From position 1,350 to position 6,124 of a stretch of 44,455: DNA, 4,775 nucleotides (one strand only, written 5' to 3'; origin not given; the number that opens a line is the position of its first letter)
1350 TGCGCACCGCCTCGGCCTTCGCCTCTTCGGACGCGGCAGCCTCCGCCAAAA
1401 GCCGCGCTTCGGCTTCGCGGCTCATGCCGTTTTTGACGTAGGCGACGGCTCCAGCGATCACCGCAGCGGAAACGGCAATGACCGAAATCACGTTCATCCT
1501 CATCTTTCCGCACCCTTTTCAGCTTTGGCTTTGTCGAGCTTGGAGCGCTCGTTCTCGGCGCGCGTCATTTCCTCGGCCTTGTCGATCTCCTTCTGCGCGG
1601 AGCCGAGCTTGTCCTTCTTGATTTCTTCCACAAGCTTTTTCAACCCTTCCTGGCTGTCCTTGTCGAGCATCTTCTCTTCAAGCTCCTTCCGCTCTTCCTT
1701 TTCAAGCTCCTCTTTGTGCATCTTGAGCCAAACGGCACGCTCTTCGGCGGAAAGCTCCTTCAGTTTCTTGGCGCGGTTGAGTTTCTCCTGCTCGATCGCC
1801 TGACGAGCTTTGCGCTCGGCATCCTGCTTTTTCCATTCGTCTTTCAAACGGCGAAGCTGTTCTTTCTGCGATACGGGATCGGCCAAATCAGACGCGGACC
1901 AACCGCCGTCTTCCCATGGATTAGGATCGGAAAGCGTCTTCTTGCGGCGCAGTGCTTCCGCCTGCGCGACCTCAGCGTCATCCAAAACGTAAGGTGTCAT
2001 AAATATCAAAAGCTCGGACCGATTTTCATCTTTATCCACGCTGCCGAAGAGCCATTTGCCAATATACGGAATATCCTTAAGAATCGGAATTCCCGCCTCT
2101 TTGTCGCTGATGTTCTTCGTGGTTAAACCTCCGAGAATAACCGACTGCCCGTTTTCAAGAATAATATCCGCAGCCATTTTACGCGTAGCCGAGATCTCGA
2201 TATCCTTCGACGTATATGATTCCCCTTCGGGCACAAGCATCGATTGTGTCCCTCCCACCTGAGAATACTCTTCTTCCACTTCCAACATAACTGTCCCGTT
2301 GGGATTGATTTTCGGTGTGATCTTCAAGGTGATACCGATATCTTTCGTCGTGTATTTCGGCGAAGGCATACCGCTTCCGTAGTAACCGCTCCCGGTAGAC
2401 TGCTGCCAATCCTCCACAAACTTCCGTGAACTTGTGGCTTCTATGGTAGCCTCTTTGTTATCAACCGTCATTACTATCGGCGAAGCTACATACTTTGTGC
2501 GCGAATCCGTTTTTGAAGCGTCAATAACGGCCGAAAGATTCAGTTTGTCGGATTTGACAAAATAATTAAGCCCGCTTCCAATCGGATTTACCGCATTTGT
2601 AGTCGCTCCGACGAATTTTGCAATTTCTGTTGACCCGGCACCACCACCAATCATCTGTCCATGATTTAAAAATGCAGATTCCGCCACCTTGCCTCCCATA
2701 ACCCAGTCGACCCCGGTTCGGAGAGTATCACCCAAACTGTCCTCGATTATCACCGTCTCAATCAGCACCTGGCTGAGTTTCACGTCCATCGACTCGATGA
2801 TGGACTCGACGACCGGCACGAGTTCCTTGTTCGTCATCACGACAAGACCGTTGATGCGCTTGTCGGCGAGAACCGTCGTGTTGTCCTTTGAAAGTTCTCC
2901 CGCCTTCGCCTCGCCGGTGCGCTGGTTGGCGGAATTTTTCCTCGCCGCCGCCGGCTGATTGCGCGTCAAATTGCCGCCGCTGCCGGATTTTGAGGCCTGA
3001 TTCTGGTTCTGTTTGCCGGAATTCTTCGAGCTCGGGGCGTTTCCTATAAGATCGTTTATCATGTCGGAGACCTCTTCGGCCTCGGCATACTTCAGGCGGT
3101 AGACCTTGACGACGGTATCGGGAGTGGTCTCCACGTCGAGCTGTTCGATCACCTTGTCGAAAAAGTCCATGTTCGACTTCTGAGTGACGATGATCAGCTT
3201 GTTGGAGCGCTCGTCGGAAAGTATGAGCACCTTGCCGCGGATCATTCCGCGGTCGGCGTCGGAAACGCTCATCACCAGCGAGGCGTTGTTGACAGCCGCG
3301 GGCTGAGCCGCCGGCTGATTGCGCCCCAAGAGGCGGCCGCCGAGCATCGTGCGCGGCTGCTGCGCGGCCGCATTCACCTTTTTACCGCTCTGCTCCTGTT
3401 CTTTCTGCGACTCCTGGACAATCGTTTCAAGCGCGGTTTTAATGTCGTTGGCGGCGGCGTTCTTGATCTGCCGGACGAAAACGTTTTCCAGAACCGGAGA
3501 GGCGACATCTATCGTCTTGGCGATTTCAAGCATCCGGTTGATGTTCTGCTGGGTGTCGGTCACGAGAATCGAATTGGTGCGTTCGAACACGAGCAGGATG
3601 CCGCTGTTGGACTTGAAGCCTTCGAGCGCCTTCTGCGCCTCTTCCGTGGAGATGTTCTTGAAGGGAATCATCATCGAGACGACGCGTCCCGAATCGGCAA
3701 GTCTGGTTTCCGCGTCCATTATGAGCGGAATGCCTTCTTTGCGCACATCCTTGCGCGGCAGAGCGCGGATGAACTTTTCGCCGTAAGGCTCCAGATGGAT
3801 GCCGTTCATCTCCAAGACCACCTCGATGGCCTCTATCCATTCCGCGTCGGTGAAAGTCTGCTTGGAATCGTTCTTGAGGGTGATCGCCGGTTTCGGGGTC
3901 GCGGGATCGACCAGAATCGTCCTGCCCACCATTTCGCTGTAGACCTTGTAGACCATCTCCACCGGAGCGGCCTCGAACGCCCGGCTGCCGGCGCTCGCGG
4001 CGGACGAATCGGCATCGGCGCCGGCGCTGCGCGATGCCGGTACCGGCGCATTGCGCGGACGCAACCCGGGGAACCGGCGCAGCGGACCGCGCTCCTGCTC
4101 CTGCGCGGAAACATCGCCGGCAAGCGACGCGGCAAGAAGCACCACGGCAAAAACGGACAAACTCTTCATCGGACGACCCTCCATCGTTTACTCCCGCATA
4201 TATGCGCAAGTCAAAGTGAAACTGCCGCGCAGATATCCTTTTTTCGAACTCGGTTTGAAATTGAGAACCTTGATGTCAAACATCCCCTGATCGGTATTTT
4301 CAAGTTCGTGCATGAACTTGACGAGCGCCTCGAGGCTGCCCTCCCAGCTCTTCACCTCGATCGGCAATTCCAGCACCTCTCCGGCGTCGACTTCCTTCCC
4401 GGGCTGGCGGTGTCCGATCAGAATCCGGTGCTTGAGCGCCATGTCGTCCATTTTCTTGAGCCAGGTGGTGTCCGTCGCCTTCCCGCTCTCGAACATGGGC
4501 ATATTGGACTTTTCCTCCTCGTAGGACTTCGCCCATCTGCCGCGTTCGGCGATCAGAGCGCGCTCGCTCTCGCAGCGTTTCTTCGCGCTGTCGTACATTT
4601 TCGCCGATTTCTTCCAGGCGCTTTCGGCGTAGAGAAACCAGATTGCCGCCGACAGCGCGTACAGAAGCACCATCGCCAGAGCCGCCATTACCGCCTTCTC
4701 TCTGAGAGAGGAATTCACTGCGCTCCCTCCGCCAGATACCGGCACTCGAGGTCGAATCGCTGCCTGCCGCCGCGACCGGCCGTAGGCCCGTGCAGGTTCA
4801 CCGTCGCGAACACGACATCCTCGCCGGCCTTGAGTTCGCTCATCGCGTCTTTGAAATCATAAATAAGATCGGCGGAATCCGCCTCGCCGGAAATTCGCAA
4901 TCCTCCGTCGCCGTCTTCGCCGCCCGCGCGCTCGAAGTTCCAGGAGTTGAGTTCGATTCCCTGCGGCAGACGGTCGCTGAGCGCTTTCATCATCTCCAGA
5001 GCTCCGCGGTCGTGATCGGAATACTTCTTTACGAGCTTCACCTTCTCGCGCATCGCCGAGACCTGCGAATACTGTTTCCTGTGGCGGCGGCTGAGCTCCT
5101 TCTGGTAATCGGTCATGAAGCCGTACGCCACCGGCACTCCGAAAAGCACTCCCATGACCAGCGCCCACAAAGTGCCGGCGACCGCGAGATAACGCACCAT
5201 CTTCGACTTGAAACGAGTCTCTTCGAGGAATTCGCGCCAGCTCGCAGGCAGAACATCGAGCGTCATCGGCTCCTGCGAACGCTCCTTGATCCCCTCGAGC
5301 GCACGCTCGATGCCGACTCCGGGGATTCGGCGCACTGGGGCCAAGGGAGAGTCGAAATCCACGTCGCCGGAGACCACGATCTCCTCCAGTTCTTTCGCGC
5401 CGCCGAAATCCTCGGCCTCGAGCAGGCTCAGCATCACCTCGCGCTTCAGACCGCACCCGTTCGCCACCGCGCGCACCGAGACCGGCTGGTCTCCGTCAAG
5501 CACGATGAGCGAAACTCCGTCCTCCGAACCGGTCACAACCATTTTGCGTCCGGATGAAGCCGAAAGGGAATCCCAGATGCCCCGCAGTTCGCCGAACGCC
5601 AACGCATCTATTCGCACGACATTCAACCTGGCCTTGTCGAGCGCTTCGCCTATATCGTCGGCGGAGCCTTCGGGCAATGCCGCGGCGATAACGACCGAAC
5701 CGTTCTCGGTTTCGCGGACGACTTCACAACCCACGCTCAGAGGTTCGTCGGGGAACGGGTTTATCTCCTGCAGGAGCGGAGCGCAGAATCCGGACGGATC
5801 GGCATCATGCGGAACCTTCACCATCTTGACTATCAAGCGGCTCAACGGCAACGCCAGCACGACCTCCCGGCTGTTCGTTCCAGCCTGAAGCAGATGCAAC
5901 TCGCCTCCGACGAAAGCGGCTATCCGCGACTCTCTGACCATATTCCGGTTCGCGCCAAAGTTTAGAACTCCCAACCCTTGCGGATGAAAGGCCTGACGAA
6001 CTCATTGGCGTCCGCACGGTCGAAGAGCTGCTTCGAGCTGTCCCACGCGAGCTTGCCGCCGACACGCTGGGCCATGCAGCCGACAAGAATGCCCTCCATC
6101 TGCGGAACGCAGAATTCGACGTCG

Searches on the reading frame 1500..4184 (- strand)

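Call 37: search_protein_families(library=pfam, proteins=[window:1500-4184:-], max_evalue=0.001)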
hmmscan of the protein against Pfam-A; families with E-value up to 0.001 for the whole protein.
window:1500-4184:- (894 aa): 2 families
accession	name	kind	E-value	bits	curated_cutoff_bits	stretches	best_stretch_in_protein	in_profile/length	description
PF00263.26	Secretin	-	2.5e-38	131.8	27.5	1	557-734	2-168/169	Bacterial type II and III secretion system protein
PF03958.22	Secretin_N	-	2.4e-29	101.8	28.2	3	359-471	1-68/69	Bacterial type II/III secretion system short domain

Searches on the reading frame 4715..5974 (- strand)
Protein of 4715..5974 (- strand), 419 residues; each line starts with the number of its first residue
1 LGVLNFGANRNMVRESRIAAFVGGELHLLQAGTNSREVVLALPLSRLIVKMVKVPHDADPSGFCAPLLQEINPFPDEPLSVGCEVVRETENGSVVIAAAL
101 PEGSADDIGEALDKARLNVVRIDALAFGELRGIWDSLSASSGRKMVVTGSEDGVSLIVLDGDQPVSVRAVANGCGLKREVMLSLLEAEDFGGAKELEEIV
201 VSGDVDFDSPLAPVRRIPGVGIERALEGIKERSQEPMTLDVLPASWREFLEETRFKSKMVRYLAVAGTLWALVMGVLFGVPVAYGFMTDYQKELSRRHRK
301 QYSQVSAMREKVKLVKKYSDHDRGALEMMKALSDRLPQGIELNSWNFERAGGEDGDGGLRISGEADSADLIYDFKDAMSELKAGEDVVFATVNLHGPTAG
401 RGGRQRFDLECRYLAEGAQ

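Call 37: search_protein_families(library=pfam, proteins=[window:4715-5974:-], max_evalue=0.001)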
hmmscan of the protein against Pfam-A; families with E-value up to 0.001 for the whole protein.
window:4715-5974:- (419 aa): 1 family
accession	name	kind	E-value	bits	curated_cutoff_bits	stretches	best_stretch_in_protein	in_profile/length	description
PF05137.18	PilN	-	0.00037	20.9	22.8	1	328-412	2-77/78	Fimbrial assembly protein (PilN)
